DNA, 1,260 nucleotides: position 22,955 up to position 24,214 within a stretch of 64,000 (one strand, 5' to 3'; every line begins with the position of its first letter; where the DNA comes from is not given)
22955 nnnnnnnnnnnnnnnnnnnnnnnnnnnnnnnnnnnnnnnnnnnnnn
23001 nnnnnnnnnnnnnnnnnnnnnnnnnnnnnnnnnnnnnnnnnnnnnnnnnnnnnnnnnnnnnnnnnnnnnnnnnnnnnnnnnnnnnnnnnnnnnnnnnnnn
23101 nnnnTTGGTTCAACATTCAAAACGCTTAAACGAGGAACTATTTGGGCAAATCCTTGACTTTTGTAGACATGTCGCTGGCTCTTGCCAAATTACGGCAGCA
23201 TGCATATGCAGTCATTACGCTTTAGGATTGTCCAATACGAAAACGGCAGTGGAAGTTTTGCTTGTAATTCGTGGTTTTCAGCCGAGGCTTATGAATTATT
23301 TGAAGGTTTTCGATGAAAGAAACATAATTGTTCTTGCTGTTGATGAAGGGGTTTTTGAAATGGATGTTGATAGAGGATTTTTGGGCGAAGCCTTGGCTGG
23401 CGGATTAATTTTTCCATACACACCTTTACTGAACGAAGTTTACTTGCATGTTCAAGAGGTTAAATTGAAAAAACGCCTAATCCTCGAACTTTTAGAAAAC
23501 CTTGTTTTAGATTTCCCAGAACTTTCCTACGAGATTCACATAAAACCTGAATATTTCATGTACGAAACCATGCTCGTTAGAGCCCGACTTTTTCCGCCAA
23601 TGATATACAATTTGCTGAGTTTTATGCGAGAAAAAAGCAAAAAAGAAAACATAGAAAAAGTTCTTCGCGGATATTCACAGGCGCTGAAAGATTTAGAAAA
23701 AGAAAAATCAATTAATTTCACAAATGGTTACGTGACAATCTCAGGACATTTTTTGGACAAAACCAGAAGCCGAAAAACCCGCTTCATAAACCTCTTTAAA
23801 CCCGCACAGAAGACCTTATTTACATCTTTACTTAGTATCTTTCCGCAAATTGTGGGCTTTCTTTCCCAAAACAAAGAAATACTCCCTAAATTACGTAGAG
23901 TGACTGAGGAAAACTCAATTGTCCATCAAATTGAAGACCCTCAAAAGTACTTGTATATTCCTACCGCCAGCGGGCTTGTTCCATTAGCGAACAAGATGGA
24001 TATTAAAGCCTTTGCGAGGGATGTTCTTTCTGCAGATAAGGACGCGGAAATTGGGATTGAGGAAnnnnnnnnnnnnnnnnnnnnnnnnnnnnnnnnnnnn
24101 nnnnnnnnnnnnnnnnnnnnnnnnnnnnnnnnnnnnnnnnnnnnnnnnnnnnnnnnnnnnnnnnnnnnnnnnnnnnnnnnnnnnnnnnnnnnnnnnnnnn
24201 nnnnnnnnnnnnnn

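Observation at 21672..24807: Candidate uncharacterised system: stand-alone ACD alpha-like CoA-binding protein coupled to a nucleotidyltransferase/atypical-kinase fusion and an ABC-2 exporter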

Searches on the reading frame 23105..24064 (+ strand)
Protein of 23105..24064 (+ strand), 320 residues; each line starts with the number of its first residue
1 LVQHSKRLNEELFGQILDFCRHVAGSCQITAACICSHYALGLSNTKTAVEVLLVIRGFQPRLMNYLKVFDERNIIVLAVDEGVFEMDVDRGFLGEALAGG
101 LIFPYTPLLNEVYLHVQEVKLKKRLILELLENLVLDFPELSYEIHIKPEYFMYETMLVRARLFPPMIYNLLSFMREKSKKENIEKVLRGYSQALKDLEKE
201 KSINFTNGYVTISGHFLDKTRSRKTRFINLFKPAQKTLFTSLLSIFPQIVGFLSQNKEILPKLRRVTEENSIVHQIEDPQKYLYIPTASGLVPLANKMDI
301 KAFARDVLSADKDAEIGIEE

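Call 20: search_protein_representatives(protein=window:23105-24064:+)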
Query: 320 residues. Proteins with E-value up to 0.001 (for the whole library): 201; up to 1e-10: 149; up to 1e-30: 44. The best 150 are listed.
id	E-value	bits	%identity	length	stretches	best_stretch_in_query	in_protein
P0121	3.3e-102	358.5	55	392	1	10-319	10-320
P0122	9.8e-94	330.7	51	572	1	3-316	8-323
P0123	2.9e-85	302.9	46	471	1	9-319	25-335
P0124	1.2e-77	277.9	48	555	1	10-319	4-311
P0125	2.6e-73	263.6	51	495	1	63-313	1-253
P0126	8.8e-73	261.9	46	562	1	10-319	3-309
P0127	2.8e-71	257.0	57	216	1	5-216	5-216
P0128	6.3e-70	252.5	56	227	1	63-288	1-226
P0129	1.5e-68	248.0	52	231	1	14-239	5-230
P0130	1.4e-63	231.7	45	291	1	9-266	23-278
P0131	1.1e-62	228.7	37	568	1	9-319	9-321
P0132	1.7e-61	224.8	96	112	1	50-160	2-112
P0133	5.1e-61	223.3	37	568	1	15-320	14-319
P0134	1.7e-60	221.6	46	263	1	11-256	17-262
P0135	4.5e-60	220.2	37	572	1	8-316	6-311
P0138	1.2e-46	176.1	33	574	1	14-315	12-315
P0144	4.0e-42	161.3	33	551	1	15-299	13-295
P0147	5.8e-39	150.9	28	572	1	8-304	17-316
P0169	1.2e-28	117.1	28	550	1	8-300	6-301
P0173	6.0e-28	114.7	28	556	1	8-304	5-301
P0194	5.8e-21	91.8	25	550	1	11-304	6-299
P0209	2.6e-18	83.1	26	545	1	20-285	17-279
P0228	5.0e-15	72.3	28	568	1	6-285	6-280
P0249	2.2e-12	63.6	21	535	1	16-284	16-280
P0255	4.0e-12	62.8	23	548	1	31-266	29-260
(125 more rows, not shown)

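Call 25: find_encoding_contigs(protein=P0147, flank=8000, max_places=3)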
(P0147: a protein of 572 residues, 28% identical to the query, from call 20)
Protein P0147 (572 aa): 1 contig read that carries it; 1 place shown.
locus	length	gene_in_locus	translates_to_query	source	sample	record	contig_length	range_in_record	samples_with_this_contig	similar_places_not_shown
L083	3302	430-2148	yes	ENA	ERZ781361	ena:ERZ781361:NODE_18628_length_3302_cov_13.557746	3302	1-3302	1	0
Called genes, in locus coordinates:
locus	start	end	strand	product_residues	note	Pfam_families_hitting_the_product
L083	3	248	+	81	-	?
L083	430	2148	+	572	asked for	PF06293:Kdo (faint), PF01636:APH (faint), PF00069:Pkinase (weak), PF01163:RIO1 (faint), PF03109:ABC1 (weak)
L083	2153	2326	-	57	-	PF10133:CooT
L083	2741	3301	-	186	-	?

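Call 26: find_encoding_contigs(protein=P0133, flank=8000, max_places=3)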
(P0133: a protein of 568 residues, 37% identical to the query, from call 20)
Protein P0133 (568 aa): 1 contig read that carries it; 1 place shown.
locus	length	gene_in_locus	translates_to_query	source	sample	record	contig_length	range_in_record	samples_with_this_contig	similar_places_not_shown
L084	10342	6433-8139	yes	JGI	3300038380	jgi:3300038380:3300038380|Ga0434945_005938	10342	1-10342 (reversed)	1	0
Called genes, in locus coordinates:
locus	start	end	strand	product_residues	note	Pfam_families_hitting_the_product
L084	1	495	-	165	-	?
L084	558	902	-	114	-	PF02334:RTP (faint), PF03551:PadR, PF13601:HTH_34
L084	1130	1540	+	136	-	PF03551:PadR, PF13601:HTH_34 (weak)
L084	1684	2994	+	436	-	PF01979:Amidohydro_1, PF07969:Amidohydro_3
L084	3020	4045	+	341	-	PF00005:ABC_tran, PF13732:DrrA1-3_C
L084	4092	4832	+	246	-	PF01061:ABC2_membrane, PF12698:ABC2_membrane_3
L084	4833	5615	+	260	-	PF01061:ABC2_membrane, PF12698:ABC2_membrane_3 (weak)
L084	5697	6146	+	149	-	-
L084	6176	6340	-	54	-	-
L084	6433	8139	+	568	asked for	PF06293:Kdo, PF00069:Pkinase (weak)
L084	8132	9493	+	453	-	PF12706:Lactamase_B_2, PF23023:Anti-Pycsar_Apyc1 (faint), PF07521:RMMBL (weak)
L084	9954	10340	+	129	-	?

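Call 28: find_related_loci(query=A3, collection=metagenome_contigs, flank=10000)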
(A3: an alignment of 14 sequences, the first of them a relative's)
Query A3 (545 aa) in metagenome_contigs; peptide patterns used: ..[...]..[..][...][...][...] (x = any residue, [..] = any of these).
600 stretches matched a pattern (row limit reached: there are more); 580 encode a relative of the query (tblastn E <= 1e-3); the best 80 are kept; 80 distinct loci.
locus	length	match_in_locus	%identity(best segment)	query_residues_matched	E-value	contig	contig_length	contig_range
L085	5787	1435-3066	59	1-544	0e+0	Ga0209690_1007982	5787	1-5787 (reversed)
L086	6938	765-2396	59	1-544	0e+0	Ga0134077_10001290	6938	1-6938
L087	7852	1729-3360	59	1-544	0e+0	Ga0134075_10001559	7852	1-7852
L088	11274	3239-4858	56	4-544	0e+0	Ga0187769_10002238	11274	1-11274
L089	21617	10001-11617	55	4-543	0e+0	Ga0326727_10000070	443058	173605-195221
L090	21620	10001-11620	55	4-544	0e+0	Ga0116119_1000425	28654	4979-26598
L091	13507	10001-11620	54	4-544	0e+0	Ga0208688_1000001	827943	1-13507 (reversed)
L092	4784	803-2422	54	4-544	0e+0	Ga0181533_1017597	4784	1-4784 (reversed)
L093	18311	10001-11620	54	4-544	0e+0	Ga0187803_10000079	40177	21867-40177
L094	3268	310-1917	55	4-540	0e+0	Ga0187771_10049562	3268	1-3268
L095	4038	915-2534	54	4-544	0e+0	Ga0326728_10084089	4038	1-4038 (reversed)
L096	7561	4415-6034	54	4-544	0e+0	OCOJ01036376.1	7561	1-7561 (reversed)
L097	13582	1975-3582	55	4-540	0e+0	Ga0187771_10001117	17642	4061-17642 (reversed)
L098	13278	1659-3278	54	4-544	0e+0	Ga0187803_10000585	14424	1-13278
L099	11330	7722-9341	54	4-544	0e+0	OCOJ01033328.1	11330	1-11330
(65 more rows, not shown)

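Call 45: predict_structure(alignment_id=A4)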
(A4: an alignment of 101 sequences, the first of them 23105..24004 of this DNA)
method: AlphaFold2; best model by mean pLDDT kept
length: 300 residues; sequences in the alignment: 101
mean_pLDDT: 85.8   pTM: 0.86
mean pLDDT of the five models: 85.8, 85.2, 84.5, 83.3, 82.8
residues with pLDDT >= 90: 185; 70-90: 56; 50-70: 51; < 50: 8
segments of 3 or more residues with pLDDT < 50: 1-4, 228-230
pLDDT, mean of each block of 10 residues (from residue 1): 64 96 98 88 81 97 92 94 96 89 96 99 98 92 96 94 83 89 96 98 97 95 63 55 56 56 59 81 94 80
secondary structure, 60 per line:
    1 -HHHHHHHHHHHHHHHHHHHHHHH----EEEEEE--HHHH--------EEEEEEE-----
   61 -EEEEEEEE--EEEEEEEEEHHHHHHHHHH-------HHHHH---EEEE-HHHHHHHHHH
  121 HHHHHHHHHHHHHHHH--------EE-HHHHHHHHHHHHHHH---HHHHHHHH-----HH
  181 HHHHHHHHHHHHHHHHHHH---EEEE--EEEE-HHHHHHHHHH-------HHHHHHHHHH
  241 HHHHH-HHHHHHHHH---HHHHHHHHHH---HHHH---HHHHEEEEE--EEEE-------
elements in order: H2-24 E29-34 H37-40 E49-55 E62-69 E72-80 H81-90 H98-102 E106-109 H111-136 H148-162 H166-173 H179-199 E203-206 E209-212 H214-223 H231-245 H247-255 H259-268 H272-275 H279-282 E283-287 E290-293

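Call 56: search_protein_families(library=pfam, proteins=[P0209, P0249, P0147, P0133, P0194], max_evalue=0.1)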
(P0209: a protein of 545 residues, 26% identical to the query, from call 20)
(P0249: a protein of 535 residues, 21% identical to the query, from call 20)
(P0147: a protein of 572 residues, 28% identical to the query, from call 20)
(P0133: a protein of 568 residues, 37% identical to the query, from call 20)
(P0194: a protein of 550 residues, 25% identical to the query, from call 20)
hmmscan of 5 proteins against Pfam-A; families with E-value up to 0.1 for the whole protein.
P0209 (545 aa): 4 families
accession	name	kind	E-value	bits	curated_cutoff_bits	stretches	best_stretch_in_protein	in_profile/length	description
PF18765.7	Polbeta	-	0.0002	21.9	26.9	1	21-55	8-42/93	Polymerase beta, Nucleotidyltransferase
PF01909.29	NTP_transf_2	-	0.0039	18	21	1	23-57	11-45/93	Nucleotidyltransferase domain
PF00069.31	Pkinase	-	0.039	13.8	31.7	1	392-463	70-143/263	Protein kinase domain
PF22600.2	MTPAP-like_central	-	0.073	13.6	27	0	24-56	37-68/139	Poly(A) RNA polymerase, mitochondrial-like, central palm domain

P0249 (535 aa): 4 families
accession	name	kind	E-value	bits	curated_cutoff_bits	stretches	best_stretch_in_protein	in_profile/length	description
PF18765.7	Polbeta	-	8.4e-06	26.3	26.9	1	20-71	4-55/93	Polymerase beta, Nucleotidyltransferase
PF01909.29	NTP_transf_2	-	0.0018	19.1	21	1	26-66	11-54/93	Nucleotidyltransferase domain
PF22600.2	MTPAP-like_central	-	0.0031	18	27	1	12-60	21-68/139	Poly(A) RNA polymerase, mitochondrial-like, central palm domain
PF10547.14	P22_AR_N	-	0.069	13.8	30.7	0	478-521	50-93/115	P22_AR N-terminal domain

P0147 (572 aa): 8 families
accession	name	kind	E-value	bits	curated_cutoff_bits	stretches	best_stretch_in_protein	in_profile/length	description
PF01636.29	APH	-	2.2e-11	44.4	23.2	2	384-461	33-109/239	Phosphotransferase enzyme family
PF00069.31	Pkinase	-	5.2e-07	29.8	31.7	1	415-491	72-146/263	Protein kinase domain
PF03109.22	ABC1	-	9.2e-06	25.4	22.9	1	402-490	129-214/244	ABC1 atypical kinase-like domain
PF06293.20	Kdo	-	1.2e-05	25.3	21.3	1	383-493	53-172/207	Lipopolysaccharide kinase (Kdo/WaaP) family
PF01163.29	RIO1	-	1.7e-05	24.9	22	1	389-494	56-155/187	RIO domain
PF18765.7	Polbeta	-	5.6e-05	23.7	26.9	1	39-83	12-58/93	Polymerase beta, Nucleotidyltransferase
PF01909.29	NTP_transf_2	-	0.00012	22.9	21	1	35-90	11-69/93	Nucleotidyltransferase domain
PF01295.23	Adenylate_cycl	-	0.1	11.6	27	0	179-254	167-242/601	Adenylate cyclase, class-I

P0133 (568 aa): 4 families
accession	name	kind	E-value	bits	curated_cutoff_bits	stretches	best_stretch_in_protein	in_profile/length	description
PF06293.20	Kdo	-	5.7e-09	36.1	21.3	1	368-484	51-175/207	Lipopolysaccharide kinase (Kdo/WaaP) family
PF00069.31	Pkinase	-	9.7e-07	28.9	31.7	1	374-485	44-151/263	Protein kinase domain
PF01636.29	APH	-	8.7e-05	22.8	23.2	0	372-452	34-111/239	Phosphotransferase enzyme family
PF03109.22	ABC1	-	0.0015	18.2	22.9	1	383-476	123-211/244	ABC1 atypical kinase-like domain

P0194 (550 aa): 4 families
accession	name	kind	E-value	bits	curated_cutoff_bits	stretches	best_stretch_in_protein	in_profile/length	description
PF01636.29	APH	-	2.9e-06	27.6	23.2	1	312-438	4-110/239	Phosphotransferase enzyme family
PF06293.20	Kdo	-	0.00032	20.6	21.3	1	359-469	53-173/207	Lipopolysaccharide kinase (Kdo/WaaP) family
PF03109.22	ABC1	-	0.0042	16.7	22.9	1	377-456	128-204/244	ABC1 atypical kinase-like domain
PF00069.31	Pkinase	-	0.079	12.8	31.7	0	385-456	66-135/263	Protein kinase domain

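Call 64: list_cluster_members(proteins=[P0209, P0249, P0147, P0194, P0169, P0144, P0228, P0255, P0173, P0138])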
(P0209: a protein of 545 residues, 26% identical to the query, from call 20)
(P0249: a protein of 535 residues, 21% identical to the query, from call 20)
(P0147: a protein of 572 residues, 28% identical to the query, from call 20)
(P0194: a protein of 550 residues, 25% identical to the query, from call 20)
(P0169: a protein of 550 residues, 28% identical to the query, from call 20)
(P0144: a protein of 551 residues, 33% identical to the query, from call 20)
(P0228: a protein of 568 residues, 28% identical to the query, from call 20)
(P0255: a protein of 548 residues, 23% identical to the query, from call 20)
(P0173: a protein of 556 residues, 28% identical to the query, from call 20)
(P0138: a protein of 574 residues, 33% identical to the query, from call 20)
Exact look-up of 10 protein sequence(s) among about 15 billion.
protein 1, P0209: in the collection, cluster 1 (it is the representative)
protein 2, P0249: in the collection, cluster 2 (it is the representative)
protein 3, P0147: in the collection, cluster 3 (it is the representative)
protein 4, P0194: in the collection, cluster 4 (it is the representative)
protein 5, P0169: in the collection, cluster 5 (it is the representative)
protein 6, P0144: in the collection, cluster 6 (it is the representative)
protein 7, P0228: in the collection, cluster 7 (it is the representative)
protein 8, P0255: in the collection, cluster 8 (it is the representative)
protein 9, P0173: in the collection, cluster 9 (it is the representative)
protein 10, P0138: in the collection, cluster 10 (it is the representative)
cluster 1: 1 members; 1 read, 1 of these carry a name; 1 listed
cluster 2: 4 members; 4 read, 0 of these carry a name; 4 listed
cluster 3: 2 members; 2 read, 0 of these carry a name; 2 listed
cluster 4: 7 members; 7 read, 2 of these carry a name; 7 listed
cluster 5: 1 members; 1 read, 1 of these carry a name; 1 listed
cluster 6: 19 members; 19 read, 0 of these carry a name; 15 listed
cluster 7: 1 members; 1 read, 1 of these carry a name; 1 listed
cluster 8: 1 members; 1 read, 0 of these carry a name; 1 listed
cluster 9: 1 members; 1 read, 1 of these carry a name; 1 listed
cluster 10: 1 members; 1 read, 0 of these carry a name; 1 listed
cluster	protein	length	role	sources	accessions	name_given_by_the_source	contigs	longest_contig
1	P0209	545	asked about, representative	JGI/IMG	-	tRNA A-37 threonylcarbamoyl transferase component Bud32/predicted nucleotidyltransferase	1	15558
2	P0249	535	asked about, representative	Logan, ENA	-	-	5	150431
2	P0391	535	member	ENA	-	-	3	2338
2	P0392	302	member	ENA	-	-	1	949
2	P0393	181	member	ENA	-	-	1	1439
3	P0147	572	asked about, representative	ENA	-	-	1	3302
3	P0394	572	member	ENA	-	-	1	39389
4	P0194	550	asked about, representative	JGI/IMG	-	tRNA A-37 threonylcarbamoyl transferase component Bud32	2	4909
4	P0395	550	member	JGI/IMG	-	tRNA A-37 threonylcarbamoyl transferase component Bud32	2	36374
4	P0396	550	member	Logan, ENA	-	-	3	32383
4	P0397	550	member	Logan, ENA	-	-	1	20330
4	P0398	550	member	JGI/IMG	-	-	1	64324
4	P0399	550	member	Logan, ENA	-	-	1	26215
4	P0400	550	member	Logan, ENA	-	-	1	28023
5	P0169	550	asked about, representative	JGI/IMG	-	tRNA A-37 threonylcarbamoyl transferase component Bud32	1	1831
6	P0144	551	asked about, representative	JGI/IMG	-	-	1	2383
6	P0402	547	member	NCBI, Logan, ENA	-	-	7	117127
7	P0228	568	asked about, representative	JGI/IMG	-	tRNA A-37 threonylcarbamoyl transferase component Bud32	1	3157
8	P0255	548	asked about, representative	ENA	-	-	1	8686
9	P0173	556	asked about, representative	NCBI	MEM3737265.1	MAG: hypothetical protein QXJ75_04165 [Candidatus Bathyarchaeia archaeon]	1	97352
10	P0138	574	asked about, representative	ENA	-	-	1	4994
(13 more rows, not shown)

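Call 65: find_encoding_contigs(protein=P0402, flank=7000, max_places=2)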
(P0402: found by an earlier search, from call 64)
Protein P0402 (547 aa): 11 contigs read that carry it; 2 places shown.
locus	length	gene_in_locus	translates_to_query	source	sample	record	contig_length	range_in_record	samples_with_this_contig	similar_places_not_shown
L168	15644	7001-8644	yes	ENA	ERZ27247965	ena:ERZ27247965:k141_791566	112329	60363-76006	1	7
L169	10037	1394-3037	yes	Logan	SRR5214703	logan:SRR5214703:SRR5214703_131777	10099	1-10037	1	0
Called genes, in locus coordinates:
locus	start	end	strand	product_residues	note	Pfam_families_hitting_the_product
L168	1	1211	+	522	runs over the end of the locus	PF01336:tRNA_anti-codon (weak), PF16900:REPA_OB_2 (faint), PF17244:CDC24_OB3 (faint), PF21473:OB_Ssb-like (faint), PF21669:SHLD2_OB1 (faint), PF01336:tRNA_anti-codon (weak)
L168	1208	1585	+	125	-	PF03729:DUF308 (weak)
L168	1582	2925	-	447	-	PF00202:Aminotran_3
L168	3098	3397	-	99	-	PF01918:Alba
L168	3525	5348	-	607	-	PF09843:DUF2070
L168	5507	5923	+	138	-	PF21473:OB_Ssb-like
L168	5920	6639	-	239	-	PF01966:HD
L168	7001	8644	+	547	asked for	PF18765:Polbeta (weak), PF01636:APH (faint)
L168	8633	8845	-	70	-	-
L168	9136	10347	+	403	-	PF02608:Bmp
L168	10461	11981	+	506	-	PF00005:ABC_tran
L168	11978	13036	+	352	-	PF02653:BPD_transp_2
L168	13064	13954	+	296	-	PF02653:BPD_transp_2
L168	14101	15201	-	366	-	PF04406:TP6A_N, PF21180:TOP6A-Spo11_Toprim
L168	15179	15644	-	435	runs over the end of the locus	PF09239:Topo-VIb_trans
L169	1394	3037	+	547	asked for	PF18765:Polbeta (weak), PF01636:APH (faint)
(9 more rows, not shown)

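Call 66: find_encoding_contigs(protein=P0398, flank=7000, max_places=2)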
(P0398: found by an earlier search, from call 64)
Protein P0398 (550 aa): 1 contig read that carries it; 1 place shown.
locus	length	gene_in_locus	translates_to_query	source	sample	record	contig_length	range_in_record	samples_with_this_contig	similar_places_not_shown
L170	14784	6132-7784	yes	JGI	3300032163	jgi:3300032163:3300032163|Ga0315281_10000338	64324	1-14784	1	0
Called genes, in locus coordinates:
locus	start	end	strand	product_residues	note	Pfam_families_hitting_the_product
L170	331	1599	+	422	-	-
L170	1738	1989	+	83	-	PF04014:MazE_antitoxin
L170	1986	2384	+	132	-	PF01850:PIN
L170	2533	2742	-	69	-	PF10049:DUF2283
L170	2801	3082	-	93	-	-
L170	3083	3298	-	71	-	PF24434:DUF7557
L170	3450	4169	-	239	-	PF00535:Glycos_transf_2, PF13641:Glyco_tranf_2_3 (weak)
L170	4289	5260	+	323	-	PF00106:adh_short (weak), PF01073:3Beta_HSD, PF01370:Epimerase, PF02719:Polysacc_synt_2, PF04321:RmlD_sub_bind, PF05368:NmrA (weak), PF07993:NAD_binding_4, PF16363:GDP_Man_Dehyd, +1 more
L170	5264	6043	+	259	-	PF00535:Glycos_transf_2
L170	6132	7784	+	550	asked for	PF01636:APH (faint)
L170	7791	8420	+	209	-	PF00702:Hydrolase, PF12710:HAD, PF13419:HAD_2 (faint)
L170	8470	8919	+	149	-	-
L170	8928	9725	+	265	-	PF08704:GCD14, PF01135:PCMT, PF01596:Methyltransf_3, PF13649:Methyltransf_25 (faint), PF13578:Methyltransf_24 (weak)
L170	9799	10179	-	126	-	PF00903:Glyoxalase, PF13468:Glyoxalase_3 (weak), PF13669:Glyoxalase_4, PF22677:Ble-like_N (faint), PF18029:Glyoxalase_6 (weak)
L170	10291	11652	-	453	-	PF02812:ELFV_dehydrog_N, PF00208:ELFV_dehydrog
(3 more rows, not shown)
